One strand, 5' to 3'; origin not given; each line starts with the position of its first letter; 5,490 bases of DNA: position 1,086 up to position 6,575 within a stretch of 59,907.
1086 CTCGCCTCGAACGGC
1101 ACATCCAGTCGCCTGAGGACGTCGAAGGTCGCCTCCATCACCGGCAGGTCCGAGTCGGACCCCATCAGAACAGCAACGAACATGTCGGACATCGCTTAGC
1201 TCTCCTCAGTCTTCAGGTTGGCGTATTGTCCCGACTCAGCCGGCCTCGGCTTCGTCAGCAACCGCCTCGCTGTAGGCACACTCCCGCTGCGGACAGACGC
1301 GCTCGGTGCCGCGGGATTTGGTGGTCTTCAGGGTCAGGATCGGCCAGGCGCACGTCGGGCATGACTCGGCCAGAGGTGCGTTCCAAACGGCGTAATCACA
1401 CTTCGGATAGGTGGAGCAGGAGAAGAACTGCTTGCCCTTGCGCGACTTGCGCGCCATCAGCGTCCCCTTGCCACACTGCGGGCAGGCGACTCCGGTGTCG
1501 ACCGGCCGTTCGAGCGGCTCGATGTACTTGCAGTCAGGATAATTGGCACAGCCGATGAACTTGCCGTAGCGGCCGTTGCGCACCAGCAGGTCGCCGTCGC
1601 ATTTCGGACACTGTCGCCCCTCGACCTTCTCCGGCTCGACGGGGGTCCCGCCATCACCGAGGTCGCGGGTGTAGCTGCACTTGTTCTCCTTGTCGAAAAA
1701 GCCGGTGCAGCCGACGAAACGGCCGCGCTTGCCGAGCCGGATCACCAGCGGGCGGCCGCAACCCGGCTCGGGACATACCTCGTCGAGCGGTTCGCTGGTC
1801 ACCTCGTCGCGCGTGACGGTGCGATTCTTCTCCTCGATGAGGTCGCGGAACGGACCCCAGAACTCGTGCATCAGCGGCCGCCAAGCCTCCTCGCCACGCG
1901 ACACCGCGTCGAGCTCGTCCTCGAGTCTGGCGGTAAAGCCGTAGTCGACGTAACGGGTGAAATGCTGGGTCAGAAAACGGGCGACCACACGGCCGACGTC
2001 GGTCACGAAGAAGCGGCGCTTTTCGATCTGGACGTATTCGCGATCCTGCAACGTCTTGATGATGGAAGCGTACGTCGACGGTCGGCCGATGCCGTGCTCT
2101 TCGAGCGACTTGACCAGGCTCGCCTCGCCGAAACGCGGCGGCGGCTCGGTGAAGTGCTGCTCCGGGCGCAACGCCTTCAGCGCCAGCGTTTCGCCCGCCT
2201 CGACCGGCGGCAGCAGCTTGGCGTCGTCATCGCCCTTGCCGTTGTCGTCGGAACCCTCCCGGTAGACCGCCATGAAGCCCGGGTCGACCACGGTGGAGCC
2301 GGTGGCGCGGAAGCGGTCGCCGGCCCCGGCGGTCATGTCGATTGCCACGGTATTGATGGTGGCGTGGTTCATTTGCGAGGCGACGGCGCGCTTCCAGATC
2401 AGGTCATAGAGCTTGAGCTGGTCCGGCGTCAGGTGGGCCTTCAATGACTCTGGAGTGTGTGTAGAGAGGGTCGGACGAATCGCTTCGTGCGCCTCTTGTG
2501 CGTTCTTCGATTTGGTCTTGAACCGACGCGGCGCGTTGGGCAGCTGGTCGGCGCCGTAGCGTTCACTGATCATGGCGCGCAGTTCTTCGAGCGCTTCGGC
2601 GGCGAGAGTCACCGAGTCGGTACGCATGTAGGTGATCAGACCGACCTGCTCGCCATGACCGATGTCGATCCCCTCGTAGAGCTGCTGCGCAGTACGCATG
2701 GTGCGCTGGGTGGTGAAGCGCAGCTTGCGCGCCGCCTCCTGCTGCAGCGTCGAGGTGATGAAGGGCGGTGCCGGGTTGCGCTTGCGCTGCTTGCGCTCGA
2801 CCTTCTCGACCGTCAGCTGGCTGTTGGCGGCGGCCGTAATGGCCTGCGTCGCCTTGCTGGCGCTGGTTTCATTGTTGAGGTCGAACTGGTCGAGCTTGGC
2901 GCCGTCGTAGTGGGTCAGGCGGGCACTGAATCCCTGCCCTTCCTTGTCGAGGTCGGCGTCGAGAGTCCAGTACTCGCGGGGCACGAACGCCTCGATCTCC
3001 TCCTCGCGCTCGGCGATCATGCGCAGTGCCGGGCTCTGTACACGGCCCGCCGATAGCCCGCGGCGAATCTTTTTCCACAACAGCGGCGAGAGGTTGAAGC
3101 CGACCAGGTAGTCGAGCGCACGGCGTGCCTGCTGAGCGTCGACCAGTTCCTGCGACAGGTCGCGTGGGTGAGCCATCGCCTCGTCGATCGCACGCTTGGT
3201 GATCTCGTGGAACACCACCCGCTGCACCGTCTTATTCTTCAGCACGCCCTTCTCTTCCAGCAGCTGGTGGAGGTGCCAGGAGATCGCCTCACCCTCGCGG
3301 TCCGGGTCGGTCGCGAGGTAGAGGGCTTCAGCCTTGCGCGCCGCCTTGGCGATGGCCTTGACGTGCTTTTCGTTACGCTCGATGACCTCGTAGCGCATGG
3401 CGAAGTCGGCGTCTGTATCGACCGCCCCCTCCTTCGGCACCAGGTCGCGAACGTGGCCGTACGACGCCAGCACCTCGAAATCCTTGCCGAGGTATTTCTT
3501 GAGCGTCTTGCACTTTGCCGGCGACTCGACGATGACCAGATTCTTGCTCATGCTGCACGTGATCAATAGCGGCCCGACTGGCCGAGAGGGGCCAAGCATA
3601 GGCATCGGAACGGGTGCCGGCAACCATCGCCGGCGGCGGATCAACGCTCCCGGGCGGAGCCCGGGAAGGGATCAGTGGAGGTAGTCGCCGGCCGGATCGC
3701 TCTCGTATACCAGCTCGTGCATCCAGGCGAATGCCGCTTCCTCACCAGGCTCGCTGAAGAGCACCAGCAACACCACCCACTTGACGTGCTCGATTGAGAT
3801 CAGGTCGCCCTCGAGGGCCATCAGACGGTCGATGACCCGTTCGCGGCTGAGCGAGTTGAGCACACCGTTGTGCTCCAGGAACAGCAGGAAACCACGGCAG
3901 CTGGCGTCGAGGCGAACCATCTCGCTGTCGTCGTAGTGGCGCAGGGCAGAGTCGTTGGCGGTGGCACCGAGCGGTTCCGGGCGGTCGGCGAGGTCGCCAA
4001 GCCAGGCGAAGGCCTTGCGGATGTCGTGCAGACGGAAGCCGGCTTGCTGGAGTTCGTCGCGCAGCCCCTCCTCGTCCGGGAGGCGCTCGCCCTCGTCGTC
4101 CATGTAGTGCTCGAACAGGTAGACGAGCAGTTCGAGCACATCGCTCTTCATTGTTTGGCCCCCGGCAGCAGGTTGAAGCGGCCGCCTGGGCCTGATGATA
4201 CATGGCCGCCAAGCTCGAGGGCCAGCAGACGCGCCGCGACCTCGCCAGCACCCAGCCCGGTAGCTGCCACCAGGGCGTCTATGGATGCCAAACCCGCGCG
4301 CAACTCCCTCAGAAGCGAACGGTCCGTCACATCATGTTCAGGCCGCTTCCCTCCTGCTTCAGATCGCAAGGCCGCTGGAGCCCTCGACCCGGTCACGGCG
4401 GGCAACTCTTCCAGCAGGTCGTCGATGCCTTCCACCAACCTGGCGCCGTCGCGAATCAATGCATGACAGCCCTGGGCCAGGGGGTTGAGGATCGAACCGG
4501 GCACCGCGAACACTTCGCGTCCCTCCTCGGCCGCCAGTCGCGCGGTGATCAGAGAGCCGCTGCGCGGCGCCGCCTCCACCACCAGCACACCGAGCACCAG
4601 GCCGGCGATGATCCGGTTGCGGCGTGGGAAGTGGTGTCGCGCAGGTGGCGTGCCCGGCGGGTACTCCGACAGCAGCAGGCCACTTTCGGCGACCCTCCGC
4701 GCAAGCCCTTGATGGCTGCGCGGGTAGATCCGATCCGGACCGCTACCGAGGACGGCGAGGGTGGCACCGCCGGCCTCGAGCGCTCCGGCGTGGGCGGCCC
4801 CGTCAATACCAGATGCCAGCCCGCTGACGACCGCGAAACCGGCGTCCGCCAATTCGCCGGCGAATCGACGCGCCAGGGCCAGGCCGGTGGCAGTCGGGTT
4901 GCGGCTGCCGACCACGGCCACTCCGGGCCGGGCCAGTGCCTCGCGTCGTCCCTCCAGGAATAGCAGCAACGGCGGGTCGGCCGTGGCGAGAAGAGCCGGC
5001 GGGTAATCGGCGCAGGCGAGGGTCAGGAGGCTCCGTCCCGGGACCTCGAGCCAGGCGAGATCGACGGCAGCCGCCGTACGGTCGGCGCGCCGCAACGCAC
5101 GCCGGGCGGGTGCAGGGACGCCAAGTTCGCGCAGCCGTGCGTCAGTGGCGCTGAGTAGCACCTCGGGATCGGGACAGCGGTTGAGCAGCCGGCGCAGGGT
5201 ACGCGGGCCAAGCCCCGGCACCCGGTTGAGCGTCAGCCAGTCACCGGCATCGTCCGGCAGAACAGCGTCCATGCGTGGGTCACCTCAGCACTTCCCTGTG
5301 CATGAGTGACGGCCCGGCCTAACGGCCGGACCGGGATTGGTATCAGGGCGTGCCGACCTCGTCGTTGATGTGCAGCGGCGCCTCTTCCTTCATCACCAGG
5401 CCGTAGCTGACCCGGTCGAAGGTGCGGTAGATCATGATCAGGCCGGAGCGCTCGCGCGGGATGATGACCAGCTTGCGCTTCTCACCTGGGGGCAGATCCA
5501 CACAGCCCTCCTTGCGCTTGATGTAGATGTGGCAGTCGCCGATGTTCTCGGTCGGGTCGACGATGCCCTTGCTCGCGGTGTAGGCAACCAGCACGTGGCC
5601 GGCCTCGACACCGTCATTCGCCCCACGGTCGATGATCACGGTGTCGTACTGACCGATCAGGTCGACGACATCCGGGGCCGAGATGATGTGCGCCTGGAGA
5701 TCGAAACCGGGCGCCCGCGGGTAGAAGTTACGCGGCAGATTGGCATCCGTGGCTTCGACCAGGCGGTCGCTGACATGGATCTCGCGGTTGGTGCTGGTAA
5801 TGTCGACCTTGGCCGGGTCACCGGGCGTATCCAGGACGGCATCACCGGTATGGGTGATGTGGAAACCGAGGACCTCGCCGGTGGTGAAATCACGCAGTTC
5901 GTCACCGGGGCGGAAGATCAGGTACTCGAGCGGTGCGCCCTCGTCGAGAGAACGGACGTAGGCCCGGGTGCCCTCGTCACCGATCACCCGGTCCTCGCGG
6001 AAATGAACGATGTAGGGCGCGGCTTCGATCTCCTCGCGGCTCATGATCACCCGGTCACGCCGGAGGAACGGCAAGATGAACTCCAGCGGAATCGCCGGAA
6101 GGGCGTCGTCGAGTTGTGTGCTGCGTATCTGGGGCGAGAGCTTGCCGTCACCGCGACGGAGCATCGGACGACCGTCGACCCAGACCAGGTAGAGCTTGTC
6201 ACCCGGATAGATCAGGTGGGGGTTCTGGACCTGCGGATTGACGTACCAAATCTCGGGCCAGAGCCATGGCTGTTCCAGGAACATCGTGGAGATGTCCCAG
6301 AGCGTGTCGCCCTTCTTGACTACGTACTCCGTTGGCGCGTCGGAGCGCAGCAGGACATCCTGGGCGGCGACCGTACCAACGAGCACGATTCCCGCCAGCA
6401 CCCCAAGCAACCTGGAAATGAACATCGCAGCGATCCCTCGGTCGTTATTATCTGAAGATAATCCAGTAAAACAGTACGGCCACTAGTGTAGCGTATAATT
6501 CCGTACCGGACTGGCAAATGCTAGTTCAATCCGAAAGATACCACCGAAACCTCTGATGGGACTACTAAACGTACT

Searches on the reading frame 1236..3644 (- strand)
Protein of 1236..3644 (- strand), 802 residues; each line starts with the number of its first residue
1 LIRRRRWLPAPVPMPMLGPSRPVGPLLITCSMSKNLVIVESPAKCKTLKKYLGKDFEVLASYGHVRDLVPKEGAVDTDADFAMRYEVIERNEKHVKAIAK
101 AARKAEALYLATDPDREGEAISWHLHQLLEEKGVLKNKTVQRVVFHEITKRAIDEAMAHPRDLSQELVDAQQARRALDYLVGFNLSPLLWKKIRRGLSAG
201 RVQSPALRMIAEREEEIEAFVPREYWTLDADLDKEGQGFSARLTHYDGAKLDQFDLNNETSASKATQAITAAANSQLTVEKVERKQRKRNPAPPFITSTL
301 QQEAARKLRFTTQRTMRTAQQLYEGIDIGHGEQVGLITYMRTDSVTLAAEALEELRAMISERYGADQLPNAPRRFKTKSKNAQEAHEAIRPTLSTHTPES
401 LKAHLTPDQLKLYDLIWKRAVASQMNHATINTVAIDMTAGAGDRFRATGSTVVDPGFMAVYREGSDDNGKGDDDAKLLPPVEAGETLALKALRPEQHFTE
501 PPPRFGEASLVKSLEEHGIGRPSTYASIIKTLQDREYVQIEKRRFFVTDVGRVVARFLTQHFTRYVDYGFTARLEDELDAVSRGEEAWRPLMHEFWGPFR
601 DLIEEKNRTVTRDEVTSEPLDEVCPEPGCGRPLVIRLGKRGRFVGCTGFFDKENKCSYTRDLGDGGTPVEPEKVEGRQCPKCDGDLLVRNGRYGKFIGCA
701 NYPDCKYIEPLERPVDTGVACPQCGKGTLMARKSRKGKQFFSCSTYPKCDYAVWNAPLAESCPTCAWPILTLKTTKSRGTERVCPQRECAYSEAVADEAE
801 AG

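Call 44: search_protein_families(library=pfam, proteins=[window:1236-3644:-], max_evalue=0.0001)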
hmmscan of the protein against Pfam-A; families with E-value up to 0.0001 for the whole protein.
window:1236-3644:- (802 aa): 3 families
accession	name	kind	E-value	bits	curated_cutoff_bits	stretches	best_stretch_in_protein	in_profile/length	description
PF01131.25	Topoisom_bac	-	2.2e-126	422.6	35.1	1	164-592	3-410/411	DNA topoisomerase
PF01396.24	Zn_ribbon_Top1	-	2.4e-34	117.3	32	3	677-713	2-38/39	Topoisomerase DNA binding C4 zinc finger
PF01751.28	Toprim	-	4.8e-22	78.4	23.1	1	36-148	2-96/96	Toprim domain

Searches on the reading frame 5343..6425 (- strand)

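Call 44: search_protein_families(library=pfam, proteins=[window:5343-6425:-], max_evalue=0.0001)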
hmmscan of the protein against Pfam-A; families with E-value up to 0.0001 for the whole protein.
window:5343-6425:- (360 aa): 1 family
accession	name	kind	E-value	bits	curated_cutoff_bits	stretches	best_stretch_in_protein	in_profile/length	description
PF01476.26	LysM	-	4.6e-09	36.5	20.9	1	34-79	1-41/43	LysM domain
